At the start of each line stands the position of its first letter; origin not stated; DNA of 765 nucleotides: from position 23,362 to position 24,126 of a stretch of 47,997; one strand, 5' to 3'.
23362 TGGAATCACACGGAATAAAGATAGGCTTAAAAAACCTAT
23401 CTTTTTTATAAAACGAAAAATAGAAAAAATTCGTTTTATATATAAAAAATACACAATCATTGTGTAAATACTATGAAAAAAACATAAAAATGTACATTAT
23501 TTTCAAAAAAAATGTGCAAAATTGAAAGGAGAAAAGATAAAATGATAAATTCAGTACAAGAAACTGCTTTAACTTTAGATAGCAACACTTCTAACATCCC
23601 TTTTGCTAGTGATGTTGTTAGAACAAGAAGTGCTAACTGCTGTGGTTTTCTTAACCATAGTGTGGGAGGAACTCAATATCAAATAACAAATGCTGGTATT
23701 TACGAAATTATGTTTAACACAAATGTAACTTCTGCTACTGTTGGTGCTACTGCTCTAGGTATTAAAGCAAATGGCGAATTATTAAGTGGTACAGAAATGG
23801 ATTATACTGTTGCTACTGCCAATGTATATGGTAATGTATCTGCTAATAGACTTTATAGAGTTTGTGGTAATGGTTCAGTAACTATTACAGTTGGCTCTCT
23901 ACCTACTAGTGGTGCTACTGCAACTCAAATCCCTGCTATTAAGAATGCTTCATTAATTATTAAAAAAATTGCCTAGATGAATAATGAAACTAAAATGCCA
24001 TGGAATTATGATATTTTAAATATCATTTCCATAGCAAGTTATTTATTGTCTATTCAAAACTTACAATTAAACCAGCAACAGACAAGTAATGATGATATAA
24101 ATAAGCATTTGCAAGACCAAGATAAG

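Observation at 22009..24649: Terminator-delimited moron island encoding a BclA C-terminal-domain (exosporium TNF/C1q-like) protein, a Cys-rich membrane protein and Q/N-rich proteins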

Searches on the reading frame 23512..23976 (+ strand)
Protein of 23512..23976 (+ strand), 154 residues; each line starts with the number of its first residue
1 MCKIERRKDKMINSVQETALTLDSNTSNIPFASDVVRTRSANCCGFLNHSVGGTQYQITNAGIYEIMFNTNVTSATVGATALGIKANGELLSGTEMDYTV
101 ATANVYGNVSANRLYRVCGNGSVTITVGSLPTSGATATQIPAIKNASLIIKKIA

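Call 3: search_protein_families(library=pfam, proteins=[window:23512-23976:+], max_evalue=1)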
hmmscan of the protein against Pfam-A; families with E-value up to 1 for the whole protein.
window:23512-23976:+ (154 aa): 1 family
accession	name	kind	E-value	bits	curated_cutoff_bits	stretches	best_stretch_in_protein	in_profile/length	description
PF18573.7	BclA_C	-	9.7e-05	22.7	38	1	43-154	28-128/128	BclA C-terminal domain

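Call 4: search_protein_families(library=phrogs, proteins=[window:23512-23976:+], max_evalue=0.01)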
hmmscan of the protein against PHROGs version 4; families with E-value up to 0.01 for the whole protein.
window:23512-23976:+ (154 aa): 1 family
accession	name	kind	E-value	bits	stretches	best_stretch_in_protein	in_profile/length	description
phrog_20016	-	unknown function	1e-08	35.9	1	27-153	16-140/141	-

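Call 11: search_dna_similar(query=window:23512-23976:+, collection=phages, mode=protein, max_evalue=0.01, max_rows=40)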
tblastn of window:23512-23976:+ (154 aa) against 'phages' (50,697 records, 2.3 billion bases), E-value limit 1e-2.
Records with a match: 2; places in all: 2; records where one place covers at least 80% of the query: 1.
Best place of each record, by identity: <60% 2.
By first word of the organism name: Bacteriophage 2.
By host as written in the record: - 2.
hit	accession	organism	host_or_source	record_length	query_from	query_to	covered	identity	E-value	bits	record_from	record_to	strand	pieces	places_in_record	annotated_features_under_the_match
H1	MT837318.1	Bacteriophage sp.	human fecal samples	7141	6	154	97%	37.0%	2e-20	92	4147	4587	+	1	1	record has no annotation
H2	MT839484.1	Bacteriophage sp.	human fecal samples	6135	7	119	73%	36.8%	1e-7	55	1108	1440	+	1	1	record has no annotation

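Call 12: find_homologous_proteins(query=window:23542-23976:+)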
Query window:23542-23976:+ (144 aa): 456 proteins with E <= 0.001 among 479 candidates; the best 120 are listed.
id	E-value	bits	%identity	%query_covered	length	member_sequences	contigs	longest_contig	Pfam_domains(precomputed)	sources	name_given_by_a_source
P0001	8.9e-83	293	98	100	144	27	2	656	-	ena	-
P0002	4.0e-79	281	96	100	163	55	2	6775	-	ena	-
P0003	9.0e-79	280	94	99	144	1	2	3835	-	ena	-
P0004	1.3e-78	279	94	100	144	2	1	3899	-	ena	-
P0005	8.6e-77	273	92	99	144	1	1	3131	-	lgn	-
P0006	1.8e-76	272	91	99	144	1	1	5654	-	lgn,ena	-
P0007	4.9e-75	268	90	100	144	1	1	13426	-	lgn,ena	-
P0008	7.7e-75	267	90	100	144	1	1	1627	-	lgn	-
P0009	2.3e-74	265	90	100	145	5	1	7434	-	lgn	-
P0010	1.3e-73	263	89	100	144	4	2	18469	-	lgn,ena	-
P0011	1.7e-73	263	88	100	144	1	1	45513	PF18573.8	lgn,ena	-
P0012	2.3e-73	262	89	100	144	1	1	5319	-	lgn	-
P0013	3.5e-73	262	88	100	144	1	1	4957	-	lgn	-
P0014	6.3e-73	261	88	100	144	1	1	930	PF18573.8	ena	-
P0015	6.5e-73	261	88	100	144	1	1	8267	-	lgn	-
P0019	1.7e-72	259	87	99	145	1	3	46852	PF18573.8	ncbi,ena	-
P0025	4.6e-72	258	87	99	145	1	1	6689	PF18573.8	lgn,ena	-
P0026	5.4e-72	258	85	100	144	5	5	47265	-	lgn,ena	-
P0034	1.3e-71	257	86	99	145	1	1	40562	PF18573.8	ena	-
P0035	1.4e-71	256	86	99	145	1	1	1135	PF18573.8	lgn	-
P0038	1.8e-71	256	85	99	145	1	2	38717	PF18573.8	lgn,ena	-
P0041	2.2e-71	256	85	99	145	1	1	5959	PF18573.8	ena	-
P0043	2.5e-71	256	86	100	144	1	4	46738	-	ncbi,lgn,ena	-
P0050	5.8e-71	254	86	100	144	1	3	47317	-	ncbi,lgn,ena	-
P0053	6.9e-71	254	85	99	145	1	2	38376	PF18573.8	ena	-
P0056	8.2e-71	254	85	99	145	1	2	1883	PF18573.8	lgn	-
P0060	1.3e-70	253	85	99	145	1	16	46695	PF18573.8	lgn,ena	-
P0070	6.6e-70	251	85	99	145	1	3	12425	PF18573.8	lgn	-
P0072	9.0e-70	251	85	100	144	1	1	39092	PF18573.8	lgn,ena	-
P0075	1.4e-69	250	85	100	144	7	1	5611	PF18573.8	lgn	-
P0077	2.1e-69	249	84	99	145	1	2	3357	PF18573.8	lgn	-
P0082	4.3e-69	248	84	99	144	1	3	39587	PF18573.8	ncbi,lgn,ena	-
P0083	5.5e-69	248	83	99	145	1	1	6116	PF18573.8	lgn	-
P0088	7.8e-69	248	83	99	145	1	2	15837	PF18573.8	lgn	-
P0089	8.0e-69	248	84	100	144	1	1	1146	PF18573.8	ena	-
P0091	1.0e-68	247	84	100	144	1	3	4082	PF18573.8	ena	-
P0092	1.2e-68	247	83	99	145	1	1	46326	PF18573.8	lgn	-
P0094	1.5e-68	247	82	99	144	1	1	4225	PF18573.8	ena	-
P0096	1.7e-68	246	83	99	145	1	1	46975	PF18573.8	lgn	-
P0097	2.0e-68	246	84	100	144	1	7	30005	PF18573.8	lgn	-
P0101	2.7e-68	246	83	99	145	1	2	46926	PF18573.8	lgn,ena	-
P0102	3.9e-68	245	83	100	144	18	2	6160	PF18573.8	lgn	-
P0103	4.2e-68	245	84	100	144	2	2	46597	PF18573.8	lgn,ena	-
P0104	4.5e-68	245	83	100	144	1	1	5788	PF18573.8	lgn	-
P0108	7.5e-68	244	82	100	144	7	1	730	PF18573.8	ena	-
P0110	7.9e-68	244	83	100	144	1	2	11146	PF18573.8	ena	-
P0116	1.9e-67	243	85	100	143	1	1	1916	PF18573.8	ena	-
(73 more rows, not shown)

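Call 13: search_solved_structures(query=window:23542-23976:+, max_evalue=10, show_alignments=3)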
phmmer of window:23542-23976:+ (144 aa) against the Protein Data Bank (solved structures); distinct sequences matched with E-value up to 10: 7.
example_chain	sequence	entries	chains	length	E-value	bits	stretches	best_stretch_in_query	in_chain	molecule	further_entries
2zcu_A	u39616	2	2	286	0.15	15.5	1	43-118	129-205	Uncharacterized oxidoreductase ytfG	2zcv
3hf9_A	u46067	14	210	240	1.1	12.7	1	36-128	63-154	Proteasome (Alpha subunit) PrcA | Proteasome subunit alpha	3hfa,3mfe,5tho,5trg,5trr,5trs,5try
5lzp_0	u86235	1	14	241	1.1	12.7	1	36-128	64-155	Proteasome subunit alpha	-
9ce7_A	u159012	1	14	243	1.2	12.6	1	36-128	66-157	Proteasome subunit alpha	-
3h6f_A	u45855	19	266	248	1.2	12.5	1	36-128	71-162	Proteasome (Alpha subunit) PrcA | Proteasome subunit alpha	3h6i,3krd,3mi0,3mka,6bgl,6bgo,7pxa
2fhg_A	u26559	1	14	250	1.3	12.5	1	36-128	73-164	20S proteasome, alpha and beta subunits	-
2fhh_A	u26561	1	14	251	1.3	12.5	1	36-128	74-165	20S proteasome, alpha and beta subunits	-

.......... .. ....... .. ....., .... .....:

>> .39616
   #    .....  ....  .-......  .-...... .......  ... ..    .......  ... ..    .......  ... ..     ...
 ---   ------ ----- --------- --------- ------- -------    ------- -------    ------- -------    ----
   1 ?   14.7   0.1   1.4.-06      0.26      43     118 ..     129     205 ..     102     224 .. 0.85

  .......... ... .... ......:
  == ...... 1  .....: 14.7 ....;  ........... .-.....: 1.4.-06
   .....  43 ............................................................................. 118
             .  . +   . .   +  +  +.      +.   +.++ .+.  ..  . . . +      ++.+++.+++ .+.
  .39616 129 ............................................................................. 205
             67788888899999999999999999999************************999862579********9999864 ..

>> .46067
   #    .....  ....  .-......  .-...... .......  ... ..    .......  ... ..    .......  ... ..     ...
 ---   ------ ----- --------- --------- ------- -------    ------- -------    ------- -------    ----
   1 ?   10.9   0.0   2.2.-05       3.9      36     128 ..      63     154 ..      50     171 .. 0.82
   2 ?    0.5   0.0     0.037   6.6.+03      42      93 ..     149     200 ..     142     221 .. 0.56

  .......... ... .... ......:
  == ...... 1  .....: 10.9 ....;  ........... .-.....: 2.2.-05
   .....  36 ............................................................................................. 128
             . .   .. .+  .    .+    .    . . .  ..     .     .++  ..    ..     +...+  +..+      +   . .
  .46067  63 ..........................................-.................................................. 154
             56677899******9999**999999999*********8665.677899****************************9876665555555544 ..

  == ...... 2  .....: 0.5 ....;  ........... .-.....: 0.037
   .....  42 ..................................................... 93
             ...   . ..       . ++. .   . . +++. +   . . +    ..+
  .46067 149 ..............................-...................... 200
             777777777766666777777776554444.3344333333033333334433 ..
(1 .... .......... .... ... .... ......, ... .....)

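Call 15: find_encoding_contigs(protein=P0019, flank=10000, max_places=4)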
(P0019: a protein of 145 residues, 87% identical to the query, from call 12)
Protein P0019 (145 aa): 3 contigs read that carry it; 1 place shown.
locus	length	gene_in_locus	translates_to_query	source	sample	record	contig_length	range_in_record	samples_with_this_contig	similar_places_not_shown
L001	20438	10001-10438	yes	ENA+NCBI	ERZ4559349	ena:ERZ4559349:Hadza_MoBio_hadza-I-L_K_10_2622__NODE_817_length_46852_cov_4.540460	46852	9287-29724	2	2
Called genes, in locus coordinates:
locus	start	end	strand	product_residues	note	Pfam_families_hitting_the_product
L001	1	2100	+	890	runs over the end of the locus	-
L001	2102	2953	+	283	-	-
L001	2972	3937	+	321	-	PF07484:Collar, PF21939:Gp10_C (weak)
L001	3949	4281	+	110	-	-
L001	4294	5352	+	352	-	-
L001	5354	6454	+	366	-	-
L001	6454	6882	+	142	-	-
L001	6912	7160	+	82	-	-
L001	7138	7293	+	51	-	-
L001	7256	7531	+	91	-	-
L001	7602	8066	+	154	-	-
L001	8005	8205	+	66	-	-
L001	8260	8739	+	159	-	-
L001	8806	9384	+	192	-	-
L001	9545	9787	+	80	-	-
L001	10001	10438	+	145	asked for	PF18573:BclA_C (weak)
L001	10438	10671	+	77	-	-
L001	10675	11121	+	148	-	PF25223:DUF7841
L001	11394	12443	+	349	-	-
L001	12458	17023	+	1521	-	-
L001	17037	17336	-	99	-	-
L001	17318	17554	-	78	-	PF01726:LexA_DNA_bind (weak)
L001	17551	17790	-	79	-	PF22083:I-HmuI_NUMOD-like (weak)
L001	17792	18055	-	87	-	PF00476:DNA_pol_A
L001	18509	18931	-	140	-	PF13392:HNH_3 (faint)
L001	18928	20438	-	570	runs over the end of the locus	PF01612:DNA_pol_A_exo1 (weak), PF00476:DNA_pol_A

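Call 16: find_encoding_contigs(protein=P0050, flank=10000, max_places=3)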
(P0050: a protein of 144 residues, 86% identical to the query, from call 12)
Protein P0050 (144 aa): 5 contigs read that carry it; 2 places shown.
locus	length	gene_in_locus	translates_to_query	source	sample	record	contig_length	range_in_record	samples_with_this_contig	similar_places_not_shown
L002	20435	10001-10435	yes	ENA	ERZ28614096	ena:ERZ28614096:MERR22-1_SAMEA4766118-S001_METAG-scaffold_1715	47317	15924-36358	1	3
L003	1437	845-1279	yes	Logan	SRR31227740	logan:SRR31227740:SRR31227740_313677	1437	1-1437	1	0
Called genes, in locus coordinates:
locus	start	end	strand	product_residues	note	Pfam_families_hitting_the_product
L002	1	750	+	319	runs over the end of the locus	-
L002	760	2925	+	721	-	-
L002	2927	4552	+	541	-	PF13884:Peptidase_S74 (weak)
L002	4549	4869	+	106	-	-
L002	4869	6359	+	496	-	-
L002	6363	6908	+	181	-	-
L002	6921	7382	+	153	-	-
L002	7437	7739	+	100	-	-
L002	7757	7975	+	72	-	-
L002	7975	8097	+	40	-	-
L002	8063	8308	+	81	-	-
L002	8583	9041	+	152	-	-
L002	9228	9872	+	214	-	-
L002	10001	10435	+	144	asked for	-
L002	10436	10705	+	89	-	-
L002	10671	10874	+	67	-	-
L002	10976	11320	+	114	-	-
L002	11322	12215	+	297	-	PF08239:SH3_3 (faint)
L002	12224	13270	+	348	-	-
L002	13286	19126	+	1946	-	-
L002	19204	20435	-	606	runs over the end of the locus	PF08706:D5_N (weak), PF19263:DUF5906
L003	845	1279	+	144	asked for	-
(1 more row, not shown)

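Call 17: find_encoding_contigs(protein=P0026, flank=10000, max_places=3)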
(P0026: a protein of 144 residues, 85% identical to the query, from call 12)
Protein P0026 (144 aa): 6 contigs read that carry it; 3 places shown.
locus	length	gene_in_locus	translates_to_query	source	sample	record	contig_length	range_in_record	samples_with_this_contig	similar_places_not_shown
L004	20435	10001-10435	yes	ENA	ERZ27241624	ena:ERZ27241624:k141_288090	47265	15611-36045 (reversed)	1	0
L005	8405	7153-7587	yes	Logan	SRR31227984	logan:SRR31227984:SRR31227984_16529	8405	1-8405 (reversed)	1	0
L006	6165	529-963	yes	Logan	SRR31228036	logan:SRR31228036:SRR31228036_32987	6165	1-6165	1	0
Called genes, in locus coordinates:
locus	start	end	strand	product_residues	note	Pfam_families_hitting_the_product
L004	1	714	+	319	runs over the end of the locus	-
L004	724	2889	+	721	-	-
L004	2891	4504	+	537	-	PF13884:Peptidase_S74 (weak)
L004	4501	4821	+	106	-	-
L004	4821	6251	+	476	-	-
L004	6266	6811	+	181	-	-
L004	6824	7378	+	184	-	-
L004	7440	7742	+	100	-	-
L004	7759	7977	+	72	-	-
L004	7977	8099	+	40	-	-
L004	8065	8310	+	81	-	-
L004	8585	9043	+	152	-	-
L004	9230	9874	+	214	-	-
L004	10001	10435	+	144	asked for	-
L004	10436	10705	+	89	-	-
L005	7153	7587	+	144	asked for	-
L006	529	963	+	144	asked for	-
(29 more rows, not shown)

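Call 22: search_protein_representatives(protein=window:23542-23976:+)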
Query: 144 residues. Proteins with E-value up to 0.001 (for the whole library): 163; up to 1e-10: 60; up to 1e-30: 1. The best 150 are listed.
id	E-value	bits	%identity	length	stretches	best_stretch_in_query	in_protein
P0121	5.4e-46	172.1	62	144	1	1-144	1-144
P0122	2.0e-29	118.6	49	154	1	2-144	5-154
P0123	8.9e-28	113.2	45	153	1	1-135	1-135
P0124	9.6e-27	109.9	47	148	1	1-144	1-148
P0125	1.5e-26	109.3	48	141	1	1-144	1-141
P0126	1.6e-26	109.2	50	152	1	1-144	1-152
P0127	4.0e-26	107.9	47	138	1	2-143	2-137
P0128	2.5e-25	105.3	46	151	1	1-143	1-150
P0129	1.6e-23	99.5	43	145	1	1-142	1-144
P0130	2.0e-23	99.1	80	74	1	79-144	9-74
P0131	7.7e-23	97.3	44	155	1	1-139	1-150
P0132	9.0e-23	97.0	44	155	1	1-143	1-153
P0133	1.2e-22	96.6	44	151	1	1-144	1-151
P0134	3.0e-22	95.4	45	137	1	1-124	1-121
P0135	3.8e-22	95.0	43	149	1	1-139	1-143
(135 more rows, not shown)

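Call 24: search_solved_structures(query=A1, max_evalue=1, show_alignments=2)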
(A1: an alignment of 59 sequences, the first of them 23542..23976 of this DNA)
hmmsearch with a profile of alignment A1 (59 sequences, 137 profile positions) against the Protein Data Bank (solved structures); distinct sequences matched with E-value up to 1: 11.
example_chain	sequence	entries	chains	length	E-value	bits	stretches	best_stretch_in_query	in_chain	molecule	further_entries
9h38_A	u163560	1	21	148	0.00026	24.2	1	4-133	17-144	Flagellar hook-length control protein FliK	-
2z5w_A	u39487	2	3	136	0.0011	22.1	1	41-137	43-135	BclA protein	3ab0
2r6q_A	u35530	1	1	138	0.0011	22.1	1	41-137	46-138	BclA protein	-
3twi_A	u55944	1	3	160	0.0015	21.7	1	41-137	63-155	BclA protein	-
1wck_A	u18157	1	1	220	0.0037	20.4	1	41-136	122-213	BCLA PROTEIN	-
3tyj_A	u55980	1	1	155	0.0042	20.2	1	41-137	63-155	BclA protein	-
5wrh_A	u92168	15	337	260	0.097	15.8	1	22-92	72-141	Flagellar basal-body rod protein FlgG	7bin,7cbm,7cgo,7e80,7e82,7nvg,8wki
6jzr_A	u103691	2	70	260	0.14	15.3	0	25-92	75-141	Flagellar basal-body rod protein FlgG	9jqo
6jf2_A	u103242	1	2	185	0.19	14.9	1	21-92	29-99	Flagellar basal-body rod protein FlgG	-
7wvr_A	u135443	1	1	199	0.23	14.6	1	57-128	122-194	EXLX1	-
1gr3_A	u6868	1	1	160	0.67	13.1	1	37-118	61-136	COLLAGEN X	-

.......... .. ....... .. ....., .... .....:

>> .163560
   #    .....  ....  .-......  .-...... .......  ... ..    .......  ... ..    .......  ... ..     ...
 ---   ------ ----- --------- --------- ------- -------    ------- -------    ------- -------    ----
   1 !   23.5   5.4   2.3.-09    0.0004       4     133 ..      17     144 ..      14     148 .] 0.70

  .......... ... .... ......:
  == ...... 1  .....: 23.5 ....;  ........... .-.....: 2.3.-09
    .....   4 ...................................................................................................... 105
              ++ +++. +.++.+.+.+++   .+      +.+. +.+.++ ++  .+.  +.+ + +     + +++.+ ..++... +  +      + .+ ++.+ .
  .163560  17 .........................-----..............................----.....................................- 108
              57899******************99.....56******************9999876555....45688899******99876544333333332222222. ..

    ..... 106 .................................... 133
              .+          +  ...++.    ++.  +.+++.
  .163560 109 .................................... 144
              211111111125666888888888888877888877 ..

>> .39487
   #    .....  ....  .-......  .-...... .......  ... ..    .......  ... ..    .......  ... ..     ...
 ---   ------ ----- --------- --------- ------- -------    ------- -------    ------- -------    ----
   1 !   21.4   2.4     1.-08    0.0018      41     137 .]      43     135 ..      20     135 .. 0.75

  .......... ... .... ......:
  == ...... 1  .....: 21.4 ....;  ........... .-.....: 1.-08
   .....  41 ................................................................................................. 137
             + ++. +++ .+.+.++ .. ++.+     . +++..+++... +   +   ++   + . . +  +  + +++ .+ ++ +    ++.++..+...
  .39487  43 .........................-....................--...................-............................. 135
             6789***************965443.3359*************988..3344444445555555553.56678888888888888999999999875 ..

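Call 26: search_protein_families(library=pfam, alignment_id=A1, max_evalue=0.01)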
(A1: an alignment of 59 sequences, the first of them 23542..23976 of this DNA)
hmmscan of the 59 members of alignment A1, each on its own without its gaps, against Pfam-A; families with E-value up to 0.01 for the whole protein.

A. member 1, window:23542-23976:+ (144 aa): 1 family
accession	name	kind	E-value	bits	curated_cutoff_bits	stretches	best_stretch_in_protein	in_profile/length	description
PF18573.7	BclA_C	-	6.7e-05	23.2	38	1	33-144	28-128/128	BclA C-terminal domain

B. families by the number of members that match (of 59 scanned): 3 families
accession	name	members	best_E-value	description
PF18573.7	BclA_C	43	1.2e-13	BclA C-terminal domain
PF00386.27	C1q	1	0.0048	C1q domain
PF18906.5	Phage_tube_2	1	0.0087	Phage tail tube protein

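Call 28: predict_structure(alignment_id=A1)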
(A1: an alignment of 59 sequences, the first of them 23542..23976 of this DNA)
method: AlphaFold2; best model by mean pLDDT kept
length: 144 residues; sequences in the alignment: 59
mean_pLDDT: 96.5   pTM: 0.88
mean pLDDT of the five models: 96.5, 96.2, 95.8, 95.0, 93.9
residues with pLDDT >= 90: 139; 70-90: 5; 50-70: 0; < 50: 0
segments of 3 or more residues with pLDDT < 50: none
pLDDT, mean of each block of 10 residues (from residue 1): 97 97 95 92 96 98 98 97 97 98 95 96 96 98 95
secondary structure, 60 per line:
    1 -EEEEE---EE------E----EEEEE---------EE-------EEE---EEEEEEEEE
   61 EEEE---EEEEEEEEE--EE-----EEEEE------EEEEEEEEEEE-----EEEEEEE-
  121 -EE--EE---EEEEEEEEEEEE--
elements in order: E2-6 E23-27 E46-48 E52-64 E68-76 E86-90 E97-107 E113-119 E131-142
